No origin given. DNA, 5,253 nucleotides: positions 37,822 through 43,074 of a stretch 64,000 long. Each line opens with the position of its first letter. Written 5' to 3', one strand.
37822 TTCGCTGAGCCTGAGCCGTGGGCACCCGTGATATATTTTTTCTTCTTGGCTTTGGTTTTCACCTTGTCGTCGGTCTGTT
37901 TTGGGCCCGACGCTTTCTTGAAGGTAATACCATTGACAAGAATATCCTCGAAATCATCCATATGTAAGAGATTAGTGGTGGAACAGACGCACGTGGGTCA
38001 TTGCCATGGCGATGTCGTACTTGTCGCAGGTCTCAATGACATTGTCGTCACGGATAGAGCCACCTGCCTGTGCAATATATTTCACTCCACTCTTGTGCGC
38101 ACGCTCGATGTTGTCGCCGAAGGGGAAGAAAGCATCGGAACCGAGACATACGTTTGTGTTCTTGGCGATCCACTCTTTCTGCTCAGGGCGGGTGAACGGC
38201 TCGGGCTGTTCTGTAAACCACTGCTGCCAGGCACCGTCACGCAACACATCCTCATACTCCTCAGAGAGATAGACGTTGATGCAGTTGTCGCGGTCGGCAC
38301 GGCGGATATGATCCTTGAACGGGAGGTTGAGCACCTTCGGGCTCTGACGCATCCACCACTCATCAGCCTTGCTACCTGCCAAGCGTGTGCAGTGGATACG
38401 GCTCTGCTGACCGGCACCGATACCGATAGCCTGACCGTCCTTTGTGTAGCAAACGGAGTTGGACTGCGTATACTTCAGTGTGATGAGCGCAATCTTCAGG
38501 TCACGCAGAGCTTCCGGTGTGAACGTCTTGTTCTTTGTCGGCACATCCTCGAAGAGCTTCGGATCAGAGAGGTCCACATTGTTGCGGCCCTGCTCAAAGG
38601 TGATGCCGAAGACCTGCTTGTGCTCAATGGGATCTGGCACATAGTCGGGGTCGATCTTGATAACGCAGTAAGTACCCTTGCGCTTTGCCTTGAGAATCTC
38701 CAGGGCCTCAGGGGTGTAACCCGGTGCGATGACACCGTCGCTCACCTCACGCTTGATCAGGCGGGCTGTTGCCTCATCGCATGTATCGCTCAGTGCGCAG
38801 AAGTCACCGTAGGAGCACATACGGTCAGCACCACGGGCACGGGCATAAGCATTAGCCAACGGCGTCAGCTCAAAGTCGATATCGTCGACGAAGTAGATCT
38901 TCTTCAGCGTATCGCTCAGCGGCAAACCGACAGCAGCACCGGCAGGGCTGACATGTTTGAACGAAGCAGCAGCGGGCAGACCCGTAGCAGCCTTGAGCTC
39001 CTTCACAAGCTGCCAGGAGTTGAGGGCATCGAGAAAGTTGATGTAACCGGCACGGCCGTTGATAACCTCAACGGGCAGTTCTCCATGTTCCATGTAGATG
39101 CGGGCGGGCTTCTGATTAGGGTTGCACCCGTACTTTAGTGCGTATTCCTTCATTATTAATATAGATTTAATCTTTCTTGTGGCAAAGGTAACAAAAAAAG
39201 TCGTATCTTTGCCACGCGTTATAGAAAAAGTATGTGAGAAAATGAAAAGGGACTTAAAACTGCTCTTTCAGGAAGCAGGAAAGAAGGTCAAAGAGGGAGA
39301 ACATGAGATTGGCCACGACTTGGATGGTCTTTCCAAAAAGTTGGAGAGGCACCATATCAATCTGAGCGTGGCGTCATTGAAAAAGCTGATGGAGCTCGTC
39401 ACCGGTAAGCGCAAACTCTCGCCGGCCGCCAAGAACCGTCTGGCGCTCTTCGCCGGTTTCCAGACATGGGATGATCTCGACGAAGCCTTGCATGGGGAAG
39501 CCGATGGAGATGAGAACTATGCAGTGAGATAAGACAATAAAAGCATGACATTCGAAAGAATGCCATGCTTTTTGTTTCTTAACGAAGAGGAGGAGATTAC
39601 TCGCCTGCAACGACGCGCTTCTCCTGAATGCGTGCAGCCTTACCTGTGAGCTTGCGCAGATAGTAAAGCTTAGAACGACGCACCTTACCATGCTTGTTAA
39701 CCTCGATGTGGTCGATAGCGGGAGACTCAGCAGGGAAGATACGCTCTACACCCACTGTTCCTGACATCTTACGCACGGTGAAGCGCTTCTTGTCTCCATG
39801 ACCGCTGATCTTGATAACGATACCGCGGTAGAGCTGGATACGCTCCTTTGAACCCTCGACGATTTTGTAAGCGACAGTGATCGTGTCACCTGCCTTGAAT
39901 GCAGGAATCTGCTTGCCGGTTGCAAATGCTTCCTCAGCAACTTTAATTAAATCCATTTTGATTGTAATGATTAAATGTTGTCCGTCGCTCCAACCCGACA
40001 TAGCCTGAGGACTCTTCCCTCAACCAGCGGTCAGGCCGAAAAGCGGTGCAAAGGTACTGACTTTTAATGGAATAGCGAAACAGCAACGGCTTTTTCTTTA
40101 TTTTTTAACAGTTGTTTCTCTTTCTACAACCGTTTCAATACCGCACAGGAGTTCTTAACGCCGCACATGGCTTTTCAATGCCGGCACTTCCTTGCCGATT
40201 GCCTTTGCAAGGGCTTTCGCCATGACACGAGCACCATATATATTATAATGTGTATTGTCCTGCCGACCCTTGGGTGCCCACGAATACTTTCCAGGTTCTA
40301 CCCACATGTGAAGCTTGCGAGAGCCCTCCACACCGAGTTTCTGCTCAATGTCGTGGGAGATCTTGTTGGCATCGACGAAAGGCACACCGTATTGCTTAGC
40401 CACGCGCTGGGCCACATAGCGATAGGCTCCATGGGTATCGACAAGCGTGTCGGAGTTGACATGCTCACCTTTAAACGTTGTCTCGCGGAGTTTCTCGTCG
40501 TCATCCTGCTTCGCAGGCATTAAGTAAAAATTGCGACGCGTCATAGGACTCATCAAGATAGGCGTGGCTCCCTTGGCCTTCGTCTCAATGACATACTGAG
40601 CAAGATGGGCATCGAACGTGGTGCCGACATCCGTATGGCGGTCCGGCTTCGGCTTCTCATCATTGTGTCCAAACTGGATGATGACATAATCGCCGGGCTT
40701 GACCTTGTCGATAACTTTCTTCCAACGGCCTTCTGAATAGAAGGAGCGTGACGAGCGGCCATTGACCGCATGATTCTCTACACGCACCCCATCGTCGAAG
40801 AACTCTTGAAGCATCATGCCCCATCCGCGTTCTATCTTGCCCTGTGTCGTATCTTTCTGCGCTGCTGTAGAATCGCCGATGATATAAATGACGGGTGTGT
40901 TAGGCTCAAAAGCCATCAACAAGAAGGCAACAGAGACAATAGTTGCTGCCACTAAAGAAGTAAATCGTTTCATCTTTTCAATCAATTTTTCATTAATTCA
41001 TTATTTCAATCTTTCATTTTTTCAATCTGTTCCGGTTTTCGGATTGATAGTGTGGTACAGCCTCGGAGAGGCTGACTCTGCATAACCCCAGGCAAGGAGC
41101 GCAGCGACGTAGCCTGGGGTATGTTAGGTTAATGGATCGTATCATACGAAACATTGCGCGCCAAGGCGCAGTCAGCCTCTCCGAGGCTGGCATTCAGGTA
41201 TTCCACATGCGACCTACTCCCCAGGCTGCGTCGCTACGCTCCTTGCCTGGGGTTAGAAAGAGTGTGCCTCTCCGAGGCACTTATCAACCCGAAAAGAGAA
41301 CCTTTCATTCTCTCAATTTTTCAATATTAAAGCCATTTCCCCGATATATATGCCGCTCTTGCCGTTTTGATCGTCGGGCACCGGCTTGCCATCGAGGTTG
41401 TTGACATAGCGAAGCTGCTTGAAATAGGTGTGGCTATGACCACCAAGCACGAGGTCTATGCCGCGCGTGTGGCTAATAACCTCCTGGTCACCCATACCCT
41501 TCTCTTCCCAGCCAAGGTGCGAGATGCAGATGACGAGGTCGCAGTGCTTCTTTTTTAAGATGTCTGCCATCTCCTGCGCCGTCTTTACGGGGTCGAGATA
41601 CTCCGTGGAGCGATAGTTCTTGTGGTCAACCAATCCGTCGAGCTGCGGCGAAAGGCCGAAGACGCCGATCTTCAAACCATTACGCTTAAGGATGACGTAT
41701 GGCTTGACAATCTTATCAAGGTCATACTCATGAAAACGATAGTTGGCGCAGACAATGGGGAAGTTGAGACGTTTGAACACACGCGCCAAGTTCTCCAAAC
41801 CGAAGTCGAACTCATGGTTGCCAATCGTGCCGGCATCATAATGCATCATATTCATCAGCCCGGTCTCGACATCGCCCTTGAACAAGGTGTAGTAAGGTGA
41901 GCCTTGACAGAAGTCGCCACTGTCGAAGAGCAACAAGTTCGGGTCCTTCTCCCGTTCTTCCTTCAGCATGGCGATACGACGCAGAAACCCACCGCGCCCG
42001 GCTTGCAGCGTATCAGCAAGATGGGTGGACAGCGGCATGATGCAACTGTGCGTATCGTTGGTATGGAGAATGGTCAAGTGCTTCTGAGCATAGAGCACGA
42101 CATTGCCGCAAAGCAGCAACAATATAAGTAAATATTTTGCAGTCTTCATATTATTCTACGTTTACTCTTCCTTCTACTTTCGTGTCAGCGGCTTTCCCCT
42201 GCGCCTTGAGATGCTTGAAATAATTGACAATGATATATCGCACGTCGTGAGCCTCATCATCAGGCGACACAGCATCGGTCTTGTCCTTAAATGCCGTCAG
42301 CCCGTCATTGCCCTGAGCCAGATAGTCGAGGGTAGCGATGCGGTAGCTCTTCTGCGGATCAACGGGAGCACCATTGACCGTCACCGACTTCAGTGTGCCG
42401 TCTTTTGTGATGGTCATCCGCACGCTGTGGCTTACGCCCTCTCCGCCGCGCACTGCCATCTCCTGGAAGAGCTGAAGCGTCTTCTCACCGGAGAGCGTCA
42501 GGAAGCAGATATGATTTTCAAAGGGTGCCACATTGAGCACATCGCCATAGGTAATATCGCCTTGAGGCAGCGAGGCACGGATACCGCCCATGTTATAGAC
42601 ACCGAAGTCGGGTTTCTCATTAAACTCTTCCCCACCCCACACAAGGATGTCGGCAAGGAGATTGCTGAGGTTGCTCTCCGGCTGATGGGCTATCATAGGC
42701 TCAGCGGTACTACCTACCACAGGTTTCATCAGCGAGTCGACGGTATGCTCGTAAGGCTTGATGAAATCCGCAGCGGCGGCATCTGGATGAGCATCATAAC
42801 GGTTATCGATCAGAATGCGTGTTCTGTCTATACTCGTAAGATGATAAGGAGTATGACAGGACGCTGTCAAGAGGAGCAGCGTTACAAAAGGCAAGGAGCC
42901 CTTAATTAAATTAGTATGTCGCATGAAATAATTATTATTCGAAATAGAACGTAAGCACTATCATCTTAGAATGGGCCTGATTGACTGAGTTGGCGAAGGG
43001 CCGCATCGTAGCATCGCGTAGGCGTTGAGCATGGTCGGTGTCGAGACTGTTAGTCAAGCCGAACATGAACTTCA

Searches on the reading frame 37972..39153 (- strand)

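Call 44: search_protein_families(library=ncbifam, proteins=[window:37972-39153:-], max_evalue=0.00001)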
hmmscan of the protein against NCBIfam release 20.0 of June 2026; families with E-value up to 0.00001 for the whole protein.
window:37972-39153:- (393 aa): 3 families
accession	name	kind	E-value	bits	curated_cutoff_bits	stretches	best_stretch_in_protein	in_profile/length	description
NF005492.0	PRK07106.1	equivalog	1.1e-215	715.9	415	1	1-393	1-390/390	phosphoribosylaminoimidazolecarboxamide formyltransferase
TIGR00355.1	purH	equivalog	1.6e-85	287.9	528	1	2-393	205-511/511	bifunctional phosphoribosylaminoimidazolecarboxamide formyltransferase/IMP cyclohydrolase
NF002049.0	PRK00881.1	equivalog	2.7e-56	191.5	402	3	99-285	288-468/510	bifunctional phosphoribosylaminoimidazolecarboxamide formyltransferase/IMP cyclohydrolase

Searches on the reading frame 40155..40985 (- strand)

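Call 44: search_protein_families(library=ncbifam, proteins=[window:40155-40985:-], max_evalue=0.00001)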
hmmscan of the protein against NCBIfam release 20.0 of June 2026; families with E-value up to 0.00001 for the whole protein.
window:40155-40985:- (276 aa): 1 family
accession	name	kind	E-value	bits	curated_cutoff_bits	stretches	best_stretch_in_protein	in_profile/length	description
NF041897.1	pecacetest_PaeY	equivalog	4.6e-17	61.9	1000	1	30-131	274-375/549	pectin acetylesterase PaeY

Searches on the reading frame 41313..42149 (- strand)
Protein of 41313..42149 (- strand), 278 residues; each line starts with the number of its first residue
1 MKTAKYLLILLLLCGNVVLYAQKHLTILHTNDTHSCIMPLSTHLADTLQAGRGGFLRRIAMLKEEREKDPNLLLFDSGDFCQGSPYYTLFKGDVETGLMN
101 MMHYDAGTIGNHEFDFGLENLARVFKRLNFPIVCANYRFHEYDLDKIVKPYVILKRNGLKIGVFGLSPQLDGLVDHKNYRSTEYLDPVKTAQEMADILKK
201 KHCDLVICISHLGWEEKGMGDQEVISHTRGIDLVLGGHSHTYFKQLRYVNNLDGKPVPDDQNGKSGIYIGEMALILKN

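Call 44: search_protein_families(library=ncbifam, proteins=[window:41313-42149:-], max_evalue=0.00001)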
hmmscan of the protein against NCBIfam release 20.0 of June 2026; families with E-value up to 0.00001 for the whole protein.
window:41313-42149:- (278 aa): 14 families
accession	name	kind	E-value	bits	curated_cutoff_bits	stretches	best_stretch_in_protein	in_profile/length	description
NF006938.0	PRK09420.1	equivalog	1.3e-33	116.4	486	1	17-250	17-270/648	bifunctional 2',3'-cyclic-nucleotide 2'-phosphodiesterase/3'-nucleotidase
TIGR01530.1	nadN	equivalog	5.3e-32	111.1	436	1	25-243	1-219/550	NAD nucleotidase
NF006937.0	PRK09419.1-4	equivalog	3e-30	104.4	2554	2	22-138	21-147/1411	multifunctional 2',3'-cyclic-nucleotide 2'-phosphodiesterase/3'-nucleotidase/5'-nucleotidase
TIGR01390.1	CycNucDiestase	equivalog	3.7e-28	98.4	883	1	25-250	3-248/626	2',3'-cyclic-nucleotide 2'-phosphodiesterase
NF007109.1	PRK09558.1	equivalog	1.4e-27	96.7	600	1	23-263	34-285/550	bifunctional UDP-sugar hydrolase/5'-nucleotidase UshA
NF006935.0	PRK09419.1-2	equivalog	4.1e-26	91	2801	2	24-137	46-169/1445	multifunctional 2',3'-cyclic-nucleotide 2'-phosphodiesterase/3'-nucleotidase/5'-nucleotidase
NF006934.0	PRK09419.1-1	subfamily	2.5e-25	88.3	1646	1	25-258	53-287/1174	multifunctional 2',3'-cyclic-nucleotide 2'-phosphodiesterase/3'-nucleotidase/5'-nucleotidase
NF040549.1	Nt5e_LPXTG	exception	5.4e-23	81.1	1050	1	21-137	95-201/731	cell surface ecto-5'-nucleotidase Nt5e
TIGR04486.1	thiosulf_SoxB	equivalog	2.1e-22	79.1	550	1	59-249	121-308/556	thiosulfohydrolase SoxB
NF008871.0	PRK11907.1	equivalog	1.5e-21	76.3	1266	1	25-250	116-362/814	bifunctional 2',3'-cyclic-nucleotide 2'-phosphodiesterase/3'-nucleotidase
NF006933.0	PRK09418.1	equivalog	1.3e-19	69.9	1419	1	24-245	39-292/780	bifunctional 2',3'-cyclic-nucleotide 2'-phosphodiesterase/3'-nucleotidase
NF041198.1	UshA_like_PCGU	equivalog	8.7e-18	64.2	275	1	20-251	18-247/519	UshA-like (seleno)protein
NF006936.0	PRK09419.1-3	equivalog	3.1e-16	58.2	2542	1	27-260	61-318/1212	multifunctional 2',3'-cyclic-nucleotide 2'-phosphodiesterase/3'-nucleotidase/5'-nucleotidase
NF047875.1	5nuc_LPXTG_Strp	exception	2.8e-10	39.3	1050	0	70-126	84-141/684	surface-anchored 5'-nucleotidase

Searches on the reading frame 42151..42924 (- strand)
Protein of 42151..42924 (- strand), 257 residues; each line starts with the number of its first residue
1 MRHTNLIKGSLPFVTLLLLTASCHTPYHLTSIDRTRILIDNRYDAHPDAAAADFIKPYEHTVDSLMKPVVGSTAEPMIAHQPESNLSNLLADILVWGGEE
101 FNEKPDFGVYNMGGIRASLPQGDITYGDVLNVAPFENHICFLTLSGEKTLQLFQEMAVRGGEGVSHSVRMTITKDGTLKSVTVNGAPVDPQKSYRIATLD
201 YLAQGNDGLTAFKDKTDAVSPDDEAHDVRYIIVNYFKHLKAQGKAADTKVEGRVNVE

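Call 44: search_protein_families(library=ncbifam, proteins=[window:42151-42924:-], max_evalue=0.00001)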
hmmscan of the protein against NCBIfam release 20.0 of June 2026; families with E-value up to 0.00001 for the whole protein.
window:42151-42924:- (257 aa): 8 families
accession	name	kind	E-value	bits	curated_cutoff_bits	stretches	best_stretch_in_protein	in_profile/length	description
NF007109.1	PRK09558.1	equivalog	2.4e-25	89.3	600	1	45-228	342-530/550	bifunctional UDP-sugar hydrolase/5'-nucleotidase UshA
NF006937.0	PRK09419.1-4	equivalog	5.7e-14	50.5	2554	1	52-255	939-1154/1411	multifunctional 2',3'-cyclic-nucleotide 2'-phosphodiesterase/3'-nucleotidase/5'-nucleotidase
NF006936.0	PRK09419.1-3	equivalog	7.8e-14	50.2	2542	1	38-244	980-1191/1212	multifunctional 2',3'-cyclic-nucleotide 2'-phosphodiesterase/3'-nucleotidase/5'-nucleotidase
NF006934.0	PRK09419.1-1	subfamily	1e-12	46.5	1646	1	48-238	899-1089/1174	multifunctional 2',3'-cyclic-nucleotide 2'-phosphodiesterase/3'-nucleotidase/5'-nucleotidase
NF006935.0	PRK09419.1-2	equivalog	1.9e-12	45.7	2801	1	37-219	947-1145/1445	multifunctional 2',3'-cyclic-nucleotide 2'-phosphodiesterase/3'-nucleotidase/5'-nucleotidase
NF040549.1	Nt5e_LPXTG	exception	2.2e-11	42.7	1050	1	83-154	414-487/731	cell surface ecto-5'-nucleotidase Nt5e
NF047875.1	5nuc_LPXTG_Strp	exception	4.1e-09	35.5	1050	0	179-252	496-565/684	surface-anchored 5'-nucleotidase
TIGR01530.1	nadN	equivalog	5.8e-08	31.7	436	1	104-214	394-522/550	NAD nucleotidase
